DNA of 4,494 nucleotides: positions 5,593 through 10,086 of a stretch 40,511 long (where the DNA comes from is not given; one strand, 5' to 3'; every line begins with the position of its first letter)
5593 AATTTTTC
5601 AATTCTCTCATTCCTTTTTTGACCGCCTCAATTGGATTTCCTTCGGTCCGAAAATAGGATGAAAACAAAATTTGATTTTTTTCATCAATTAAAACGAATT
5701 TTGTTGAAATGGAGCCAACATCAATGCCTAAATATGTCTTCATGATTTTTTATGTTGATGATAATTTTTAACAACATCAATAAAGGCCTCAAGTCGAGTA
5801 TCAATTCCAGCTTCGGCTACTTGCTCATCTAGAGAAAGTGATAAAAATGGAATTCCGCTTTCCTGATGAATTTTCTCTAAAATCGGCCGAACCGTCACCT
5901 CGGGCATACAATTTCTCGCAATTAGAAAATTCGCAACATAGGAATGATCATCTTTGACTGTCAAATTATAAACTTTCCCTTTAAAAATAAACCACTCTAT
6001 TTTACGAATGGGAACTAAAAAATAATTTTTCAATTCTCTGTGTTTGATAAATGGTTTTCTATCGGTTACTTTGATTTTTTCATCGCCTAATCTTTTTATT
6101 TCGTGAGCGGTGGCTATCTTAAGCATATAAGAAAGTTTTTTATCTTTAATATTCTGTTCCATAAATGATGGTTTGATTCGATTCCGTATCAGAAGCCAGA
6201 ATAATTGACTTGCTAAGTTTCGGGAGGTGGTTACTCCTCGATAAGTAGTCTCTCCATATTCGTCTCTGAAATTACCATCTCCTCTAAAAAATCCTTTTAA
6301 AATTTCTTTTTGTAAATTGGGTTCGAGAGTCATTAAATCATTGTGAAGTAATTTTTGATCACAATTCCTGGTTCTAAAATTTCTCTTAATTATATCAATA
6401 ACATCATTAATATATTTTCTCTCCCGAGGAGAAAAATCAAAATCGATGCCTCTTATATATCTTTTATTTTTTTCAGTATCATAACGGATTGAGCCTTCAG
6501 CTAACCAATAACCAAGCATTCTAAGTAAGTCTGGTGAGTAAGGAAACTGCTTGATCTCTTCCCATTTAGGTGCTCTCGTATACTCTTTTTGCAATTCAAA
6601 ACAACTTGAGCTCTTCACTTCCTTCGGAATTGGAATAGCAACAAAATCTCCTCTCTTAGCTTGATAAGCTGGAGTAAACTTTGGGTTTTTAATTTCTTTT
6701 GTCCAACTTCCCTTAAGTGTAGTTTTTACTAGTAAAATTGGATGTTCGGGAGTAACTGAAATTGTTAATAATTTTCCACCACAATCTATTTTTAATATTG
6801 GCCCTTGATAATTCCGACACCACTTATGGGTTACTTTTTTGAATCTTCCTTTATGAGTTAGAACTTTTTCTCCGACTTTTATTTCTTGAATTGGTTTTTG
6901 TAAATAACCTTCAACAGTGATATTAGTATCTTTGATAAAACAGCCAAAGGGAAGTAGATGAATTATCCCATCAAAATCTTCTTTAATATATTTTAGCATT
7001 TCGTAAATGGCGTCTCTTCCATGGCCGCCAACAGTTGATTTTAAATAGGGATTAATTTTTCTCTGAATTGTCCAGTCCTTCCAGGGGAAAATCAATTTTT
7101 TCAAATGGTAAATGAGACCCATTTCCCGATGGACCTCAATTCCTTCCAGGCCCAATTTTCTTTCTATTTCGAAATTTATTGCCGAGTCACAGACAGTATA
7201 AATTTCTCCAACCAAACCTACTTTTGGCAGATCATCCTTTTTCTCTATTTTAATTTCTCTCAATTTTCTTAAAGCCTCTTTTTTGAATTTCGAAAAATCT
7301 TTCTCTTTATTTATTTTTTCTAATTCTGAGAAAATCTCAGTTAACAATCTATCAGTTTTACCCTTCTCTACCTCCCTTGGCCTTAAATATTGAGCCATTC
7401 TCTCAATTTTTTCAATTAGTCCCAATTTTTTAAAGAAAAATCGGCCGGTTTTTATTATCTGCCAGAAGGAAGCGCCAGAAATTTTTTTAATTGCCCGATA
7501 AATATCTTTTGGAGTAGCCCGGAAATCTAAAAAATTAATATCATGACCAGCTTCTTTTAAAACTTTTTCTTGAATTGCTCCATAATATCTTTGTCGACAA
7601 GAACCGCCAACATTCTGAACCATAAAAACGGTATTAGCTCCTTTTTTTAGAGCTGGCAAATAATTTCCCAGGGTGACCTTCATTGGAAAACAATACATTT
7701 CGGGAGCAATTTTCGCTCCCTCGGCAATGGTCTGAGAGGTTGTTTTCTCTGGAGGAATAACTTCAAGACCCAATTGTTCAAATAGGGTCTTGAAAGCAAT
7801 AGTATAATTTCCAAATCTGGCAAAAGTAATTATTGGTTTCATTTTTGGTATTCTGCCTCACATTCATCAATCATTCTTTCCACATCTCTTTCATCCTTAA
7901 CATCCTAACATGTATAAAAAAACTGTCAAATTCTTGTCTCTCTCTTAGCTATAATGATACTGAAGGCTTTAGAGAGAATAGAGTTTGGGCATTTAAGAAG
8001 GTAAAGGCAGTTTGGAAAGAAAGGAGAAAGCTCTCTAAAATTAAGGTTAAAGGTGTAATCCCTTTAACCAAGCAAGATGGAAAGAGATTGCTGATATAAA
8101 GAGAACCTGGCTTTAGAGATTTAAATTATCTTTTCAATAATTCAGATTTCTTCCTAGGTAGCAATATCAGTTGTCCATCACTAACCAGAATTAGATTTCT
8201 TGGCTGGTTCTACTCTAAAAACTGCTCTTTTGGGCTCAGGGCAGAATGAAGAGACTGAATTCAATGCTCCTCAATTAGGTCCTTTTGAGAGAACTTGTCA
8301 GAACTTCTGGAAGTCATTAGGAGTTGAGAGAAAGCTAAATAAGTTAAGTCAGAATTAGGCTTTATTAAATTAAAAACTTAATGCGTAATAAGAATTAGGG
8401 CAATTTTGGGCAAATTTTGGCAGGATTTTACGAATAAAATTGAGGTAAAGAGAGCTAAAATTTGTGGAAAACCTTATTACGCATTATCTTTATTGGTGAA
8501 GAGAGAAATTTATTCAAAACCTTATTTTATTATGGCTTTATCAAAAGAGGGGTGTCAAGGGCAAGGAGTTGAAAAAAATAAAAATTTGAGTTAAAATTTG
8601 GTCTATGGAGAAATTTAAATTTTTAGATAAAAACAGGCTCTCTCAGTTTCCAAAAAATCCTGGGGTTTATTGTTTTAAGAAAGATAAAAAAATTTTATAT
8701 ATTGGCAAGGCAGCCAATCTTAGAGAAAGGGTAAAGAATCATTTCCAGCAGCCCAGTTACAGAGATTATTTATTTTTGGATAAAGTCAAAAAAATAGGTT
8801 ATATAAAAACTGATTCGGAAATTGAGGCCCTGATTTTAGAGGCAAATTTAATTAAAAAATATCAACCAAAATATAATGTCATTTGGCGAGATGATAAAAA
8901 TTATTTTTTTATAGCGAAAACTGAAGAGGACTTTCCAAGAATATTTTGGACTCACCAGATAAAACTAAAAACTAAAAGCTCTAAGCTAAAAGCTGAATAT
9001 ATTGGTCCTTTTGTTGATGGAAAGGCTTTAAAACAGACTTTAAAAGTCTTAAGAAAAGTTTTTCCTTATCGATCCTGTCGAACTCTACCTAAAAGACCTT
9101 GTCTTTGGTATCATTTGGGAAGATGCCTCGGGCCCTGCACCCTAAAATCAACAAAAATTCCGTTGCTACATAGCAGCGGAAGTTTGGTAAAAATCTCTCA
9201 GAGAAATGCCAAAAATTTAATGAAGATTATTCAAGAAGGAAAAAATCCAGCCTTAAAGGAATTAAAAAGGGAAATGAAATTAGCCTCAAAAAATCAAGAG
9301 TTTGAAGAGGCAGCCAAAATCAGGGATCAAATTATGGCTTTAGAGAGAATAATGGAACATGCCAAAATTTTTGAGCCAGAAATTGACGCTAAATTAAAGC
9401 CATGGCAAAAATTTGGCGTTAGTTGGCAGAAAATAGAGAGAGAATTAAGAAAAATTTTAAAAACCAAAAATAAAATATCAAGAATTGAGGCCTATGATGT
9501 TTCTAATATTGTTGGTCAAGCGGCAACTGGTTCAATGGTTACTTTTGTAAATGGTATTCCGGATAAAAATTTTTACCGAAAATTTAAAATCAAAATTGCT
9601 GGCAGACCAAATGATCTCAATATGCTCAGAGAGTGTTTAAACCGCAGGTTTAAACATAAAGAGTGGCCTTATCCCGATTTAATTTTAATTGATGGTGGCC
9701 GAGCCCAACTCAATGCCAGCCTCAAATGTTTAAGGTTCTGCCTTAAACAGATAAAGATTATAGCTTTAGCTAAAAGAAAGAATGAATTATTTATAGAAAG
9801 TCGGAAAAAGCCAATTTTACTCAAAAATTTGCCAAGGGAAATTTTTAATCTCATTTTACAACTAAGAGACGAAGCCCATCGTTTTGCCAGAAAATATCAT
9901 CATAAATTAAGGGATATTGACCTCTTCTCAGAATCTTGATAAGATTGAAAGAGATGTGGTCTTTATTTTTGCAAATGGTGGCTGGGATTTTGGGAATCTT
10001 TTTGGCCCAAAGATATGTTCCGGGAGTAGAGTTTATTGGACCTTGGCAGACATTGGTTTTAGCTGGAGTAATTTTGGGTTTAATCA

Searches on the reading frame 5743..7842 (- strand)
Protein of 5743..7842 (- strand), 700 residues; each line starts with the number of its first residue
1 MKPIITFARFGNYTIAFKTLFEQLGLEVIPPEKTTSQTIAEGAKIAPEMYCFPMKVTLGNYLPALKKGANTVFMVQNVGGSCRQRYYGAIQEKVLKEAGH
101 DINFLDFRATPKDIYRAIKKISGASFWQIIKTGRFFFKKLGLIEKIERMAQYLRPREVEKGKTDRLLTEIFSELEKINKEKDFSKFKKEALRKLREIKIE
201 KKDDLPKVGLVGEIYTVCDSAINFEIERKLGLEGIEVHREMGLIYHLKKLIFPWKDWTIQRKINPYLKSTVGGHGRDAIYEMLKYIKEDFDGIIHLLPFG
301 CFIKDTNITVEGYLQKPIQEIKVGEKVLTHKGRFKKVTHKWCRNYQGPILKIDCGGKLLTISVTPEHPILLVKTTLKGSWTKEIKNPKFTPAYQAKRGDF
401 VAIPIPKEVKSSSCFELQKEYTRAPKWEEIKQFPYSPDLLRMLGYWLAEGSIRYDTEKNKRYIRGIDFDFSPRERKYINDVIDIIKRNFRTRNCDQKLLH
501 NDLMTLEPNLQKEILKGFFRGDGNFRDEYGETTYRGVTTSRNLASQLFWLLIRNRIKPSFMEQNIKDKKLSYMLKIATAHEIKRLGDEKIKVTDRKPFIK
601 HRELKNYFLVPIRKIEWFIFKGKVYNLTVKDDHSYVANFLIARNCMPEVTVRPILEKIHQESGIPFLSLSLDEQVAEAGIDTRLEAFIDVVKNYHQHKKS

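Call 34: search_protein_families(library=pfam, proteins=[window:5743-7842:-], max_evalue=0.001)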
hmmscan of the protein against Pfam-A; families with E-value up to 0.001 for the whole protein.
window:5743-7842:- (700 aa): 4 families
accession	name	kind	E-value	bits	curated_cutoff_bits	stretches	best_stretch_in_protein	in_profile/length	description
PF09989.15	DUF2229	-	2.5e-13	50.6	29.4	1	13-74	13-75/218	CoA enzyme activase uncharacterised domain (DUF2229)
PF14890.11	Intein_splicing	-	5.5e-07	29.9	35.8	1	329-644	30-155/155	Intein splicing domain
PF14528.11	LAGLIDADG_3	-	5.3e-05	23.8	22.5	0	511-585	3-77/82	LAGLIDADG-like domain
PF06050.19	HGD-D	-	0.00044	20.4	28.4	0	640-689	290-340/342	2-hydroxyglutaryl-CoA dehydratase, D-component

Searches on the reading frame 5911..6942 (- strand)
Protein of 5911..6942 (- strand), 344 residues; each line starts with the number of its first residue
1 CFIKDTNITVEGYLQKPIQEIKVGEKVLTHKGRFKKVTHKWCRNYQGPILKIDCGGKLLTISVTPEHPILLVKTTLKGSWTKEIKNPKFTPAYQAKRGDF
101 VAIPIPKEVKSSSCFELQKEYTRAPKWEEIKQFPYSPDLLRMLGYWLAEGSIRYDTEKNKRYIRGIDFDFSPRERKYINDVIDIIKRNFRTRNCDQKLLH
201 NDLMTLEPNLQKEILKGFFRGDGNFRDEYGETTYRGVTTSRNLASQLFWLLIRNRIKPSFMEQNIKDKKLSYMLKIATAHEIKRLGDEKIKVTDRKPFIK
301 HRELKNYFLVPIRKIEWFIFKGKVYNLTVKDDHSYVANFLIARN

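Call 69: search_protein_families(library=pfam, proteins=[window:5911-6942:-], max_evalue=0.01)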
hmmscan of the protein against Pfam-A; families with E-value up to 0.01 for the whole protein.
seq(344 aa): 6 families
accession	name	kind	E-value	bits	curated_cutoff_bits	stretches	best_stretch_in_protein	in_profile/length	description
PF14890.11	Intein_splicing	-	1.2e-07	32.1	35.8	1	29-344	30-155/155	Intein splicing domain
PF14528.11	LAGLIDADG_3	-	1.1e-05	26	22.5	1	211-285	3-77/82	LAGLIDADG-like domain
PF14623.11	Vint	-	0.0011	19.3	27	1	1-72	2-67/166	Hint-domain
PF07591.16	PT-HINT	-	0.0033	18.1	27.7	0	9-69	4-69/137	Pretoxin HINT domain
PF05203.21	Hom_end_hint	-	0.0034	17.8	32.1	1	1-39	1-39/228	Hom_end-associated Hint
PF01079.26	Hint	-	0.0039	17.3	29.7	0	1-103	13-116/213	Hint module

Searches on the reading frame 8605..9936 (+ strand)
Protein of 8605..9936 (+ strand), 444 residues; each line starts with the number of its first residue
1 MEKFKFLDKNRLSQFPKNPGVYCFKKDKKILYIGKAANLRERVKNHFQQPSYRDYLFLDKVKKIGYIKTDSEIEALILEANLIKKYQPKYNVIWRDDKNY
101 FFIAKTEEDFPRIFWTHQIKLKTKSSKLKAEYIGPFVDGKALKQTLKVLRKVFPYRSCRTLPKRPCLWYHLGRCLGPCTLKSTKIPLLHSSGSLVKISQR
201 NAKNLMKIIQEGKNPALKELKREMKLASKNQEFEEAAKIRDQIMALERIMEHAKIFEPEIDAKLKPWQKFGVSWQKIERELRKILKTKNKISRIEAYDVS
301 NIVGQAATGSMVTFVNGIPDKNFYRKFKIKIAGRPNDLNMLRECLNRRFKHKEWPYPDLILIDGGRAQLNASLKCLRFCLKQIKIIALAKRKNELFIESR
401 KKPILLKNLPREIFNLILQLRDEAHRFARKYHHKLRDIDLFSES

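Call 34: search_protein_families(library=pfam, proteins=[window:8605-9936:+], max_evalue=0.001)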
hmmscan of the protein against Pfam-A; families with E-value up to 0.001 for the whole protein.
window:8605-9936:+ (444 aa): 4 families
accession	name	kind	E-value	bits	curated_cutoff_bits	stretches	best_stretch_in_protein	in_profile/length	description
PF08459.17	UvrC_RNaseH_dom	-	1.3e-40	139.2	22.3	1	283-428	2-158/159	UvrC RNAse H endonuclease domain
PF02151.25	UVR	-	5e-10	39.2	21.5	1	217-248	4-35/36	UvrB/uvrC motif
PF01541.30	GIY-YIG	-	6.7e-10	39.6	22.6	1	20-91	3-78/78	GIY-YIG catalytic domain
PF20815.3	GIY_YIG_2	-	0.00022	21.6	22.4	0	25-49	28-54/153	GIY-YIG catalytic domain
